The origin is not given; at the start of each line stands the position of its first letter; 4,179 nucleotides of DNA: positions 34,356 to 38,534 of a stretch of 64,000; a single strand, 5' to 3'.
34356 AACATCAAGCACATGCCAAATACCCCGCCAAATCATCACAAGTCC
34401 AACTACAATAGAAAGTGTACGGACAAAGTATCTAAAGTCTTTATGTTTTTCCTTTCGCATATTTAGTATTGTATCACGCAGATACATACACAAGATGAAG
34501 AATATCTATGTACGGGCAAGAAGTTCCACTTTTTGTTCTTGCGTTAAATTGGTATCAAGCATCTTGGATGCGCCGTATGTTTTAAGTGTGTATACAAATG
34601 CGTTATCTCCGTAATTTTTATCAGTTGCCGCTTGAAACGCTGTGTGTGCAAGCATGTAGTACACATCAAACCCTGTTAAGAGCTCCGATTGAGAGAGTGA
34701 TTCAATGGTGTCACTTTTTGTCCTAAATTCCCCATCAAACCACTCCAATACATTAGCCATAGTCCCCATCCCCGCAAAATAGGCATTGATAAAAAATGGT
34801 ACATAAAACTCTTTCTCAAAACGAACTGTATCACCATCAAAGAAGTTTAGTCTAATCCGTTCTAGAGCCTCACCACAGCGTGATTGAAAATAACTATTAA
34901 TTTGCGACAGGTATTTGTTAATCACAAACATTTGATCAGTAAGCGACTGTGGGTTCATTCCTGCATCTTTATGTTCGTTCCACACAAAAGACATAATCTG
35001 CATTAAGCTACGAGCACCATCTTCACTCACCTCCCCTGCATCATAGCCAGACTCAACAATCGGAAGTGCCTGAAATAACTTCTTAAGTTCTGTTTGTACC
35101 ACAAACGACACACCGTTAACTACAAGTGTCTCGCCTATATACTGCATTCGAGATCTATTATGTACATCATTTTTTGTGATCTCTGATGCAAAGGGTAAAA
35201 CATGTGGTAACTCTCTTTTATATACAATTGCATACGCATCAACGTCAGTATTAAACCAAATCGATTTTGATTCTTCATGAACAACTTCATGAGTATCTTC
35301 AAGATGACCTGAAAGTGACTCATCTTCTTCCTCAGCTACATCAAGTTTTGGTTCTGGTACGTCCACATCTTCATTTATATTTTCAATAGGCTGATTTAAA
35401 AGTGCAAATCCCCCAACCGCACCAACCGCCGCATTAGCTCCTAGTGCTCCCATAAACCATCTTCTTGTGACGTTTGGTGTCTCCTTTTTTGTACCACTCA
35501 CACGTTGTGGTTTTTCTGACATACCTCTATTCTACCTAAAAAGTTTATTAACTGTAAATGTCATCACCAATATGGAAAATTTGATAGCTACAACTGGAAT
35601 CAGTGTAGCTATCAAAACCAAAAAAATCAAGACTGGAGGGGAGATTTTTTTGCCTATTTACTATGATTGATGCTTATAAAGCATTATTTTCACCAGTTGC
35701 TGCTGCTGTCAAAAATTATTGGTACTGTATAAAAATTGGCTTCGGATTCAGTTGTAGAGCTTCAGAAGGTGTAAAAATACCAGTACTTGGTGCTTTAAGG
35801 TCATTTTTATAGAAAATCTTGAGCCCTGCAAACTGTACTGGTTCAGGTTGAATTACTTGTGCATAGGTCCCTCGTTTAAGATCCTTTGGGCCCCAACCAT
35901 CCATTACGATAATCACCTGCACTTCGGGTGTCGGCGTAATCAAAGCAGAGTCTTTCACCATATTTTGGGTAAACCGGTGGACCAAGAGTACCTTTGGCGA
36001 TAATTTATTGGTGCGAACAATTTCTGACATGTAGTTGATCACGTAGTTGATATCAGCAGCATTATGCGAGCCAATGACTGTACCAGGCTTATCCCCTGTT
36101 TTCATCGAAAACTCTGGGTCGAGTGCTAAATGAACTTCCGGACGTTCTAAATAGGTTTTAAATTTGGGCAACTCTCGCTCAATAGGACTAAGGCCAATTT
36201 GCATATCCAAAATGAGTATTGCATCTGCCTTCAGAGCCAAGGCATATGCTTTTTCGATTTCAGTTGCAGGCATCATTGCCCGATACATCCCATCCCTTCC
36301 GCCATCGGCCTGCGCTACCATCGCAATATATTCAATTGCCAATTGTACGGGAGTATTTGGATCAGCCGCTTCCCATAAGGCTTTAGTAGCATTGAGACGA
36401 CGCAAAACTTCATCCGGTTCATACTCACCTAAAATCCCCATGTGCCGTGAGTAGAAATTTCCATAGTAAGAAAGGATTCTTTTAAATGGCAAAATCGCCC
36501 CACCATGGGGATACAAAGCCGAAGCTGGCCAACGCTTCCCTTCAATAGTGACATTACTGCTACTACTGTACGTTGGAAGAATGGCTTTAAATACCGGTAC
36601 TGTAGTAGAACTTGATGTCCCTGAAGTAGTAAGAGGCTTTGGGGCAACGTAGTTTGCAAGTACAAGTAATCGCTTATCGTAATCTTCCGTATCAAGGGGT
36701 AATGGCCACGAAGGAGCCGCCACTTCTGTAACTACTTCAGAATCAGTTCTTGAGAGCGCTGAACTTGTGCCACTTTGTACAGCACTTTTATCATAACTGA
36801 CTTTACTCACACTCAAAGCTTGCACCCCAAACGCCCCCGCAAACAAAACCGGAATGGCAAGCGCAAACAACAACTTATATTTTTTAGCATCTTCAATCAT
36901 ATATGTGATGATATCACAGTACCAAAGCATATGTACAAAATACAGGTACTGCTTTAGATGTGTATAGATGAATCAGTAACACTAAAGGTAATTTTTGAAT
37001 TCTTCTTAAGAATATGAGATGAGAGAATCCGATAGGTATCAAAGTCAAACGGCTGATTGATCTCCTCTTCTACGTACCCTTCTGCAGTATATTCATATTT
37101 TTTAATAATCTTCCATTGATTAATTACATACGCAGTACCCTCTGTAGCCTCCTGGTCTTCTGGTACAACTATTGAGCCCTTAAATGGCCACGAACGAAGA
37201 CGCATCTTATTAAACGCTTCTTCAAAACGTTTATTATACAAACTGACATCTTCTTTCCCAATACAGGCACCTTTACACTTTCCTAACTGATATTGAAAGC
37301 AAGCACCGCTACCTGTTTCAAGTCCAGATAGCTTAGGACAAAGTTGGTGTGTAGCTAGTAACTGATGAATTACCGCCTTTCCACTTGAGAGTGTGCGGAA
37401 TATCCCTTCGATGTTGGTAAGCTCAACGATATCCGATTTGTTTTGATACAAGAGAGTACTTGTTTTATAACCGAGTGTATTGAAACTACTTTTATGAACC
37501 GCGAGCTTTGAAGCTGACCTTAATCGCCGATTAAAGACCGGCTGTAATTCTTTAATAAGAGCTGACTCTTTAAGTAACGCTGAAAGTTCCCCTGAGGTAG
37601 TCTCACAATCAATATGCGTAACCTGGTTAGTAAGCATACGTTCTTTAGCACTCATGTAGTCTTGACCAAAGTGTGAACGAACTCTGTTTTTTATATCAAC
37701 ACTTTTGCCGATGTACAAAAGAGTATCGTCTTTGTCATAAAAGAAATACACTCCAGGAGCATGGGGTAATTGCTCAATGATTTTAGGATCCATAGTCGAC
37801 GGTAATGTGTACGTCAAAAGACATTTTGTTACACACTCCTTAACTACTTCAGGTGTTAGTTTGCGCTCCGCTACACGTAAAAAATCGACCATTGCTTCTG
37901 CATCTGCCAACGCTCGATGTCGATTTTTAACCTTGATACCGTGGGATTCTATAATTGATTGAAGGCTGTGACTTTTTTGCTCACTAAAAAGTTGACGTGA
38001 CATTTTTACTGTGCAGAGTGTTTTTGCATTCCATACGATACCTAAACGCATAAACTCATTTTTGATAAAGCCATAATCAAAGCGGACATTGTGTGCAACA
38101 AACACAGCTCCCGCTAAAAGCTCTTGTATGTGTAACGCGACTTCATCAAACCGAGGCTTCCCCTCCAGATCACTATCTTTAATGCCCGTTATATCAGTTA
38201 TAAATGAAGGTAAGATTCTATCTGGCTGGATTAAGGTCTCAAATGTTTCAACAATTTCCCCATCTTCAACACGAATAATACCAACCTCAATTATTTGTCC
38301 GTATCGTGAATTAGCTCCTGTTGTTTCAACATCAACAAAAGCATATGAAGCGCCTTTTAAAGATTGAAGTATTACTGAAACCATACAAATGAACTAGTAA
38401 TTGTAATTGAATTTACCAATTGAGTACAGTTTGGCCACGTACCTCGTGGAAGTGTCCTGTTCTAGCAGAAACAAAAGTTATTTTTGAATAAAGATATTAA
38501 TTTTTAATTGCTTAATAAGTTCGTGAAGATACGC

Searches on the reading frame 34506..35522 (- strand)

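Call 36: search_protein_families(library=pfam, proteins=[window:34506-35522:-], max_evalue=0.001)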
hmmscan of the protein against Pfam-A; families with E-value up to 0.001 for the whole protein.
window:34506-35522:- (338 aa): 1 family
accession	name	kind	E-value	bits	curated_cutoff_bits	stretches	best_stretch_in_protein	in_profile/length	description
PF01464.25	SLT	-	5e-05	23.3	21.3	1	147-196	14-64/117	Transglycosylase SLT domain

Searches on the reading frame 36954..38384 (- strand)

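Call 36: search_protein_families(library=pfam, proteins=[window:36954-38384:-], max_evalue=0.001)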
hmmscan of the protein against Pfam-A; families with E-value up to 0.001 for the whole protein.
window:36954-38384:- (476 aa): 3 families
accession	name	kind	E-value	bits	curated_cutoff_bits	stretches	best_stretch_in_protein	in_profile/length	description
PF00929.31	RNase_T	-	1.2e-36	127.2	24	1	16-166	2-161/164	Exonuclease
PF01541.30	GIY-YIG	-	8.9e-09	36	22.6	1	210-282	2-74/78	GIY-YIG catalytic domain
PF16473.11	Rv2179c-like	-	1.3e-06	28.7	27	1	15-168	3-172/177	3'-5' exoribonuclease Rv2179c-like domain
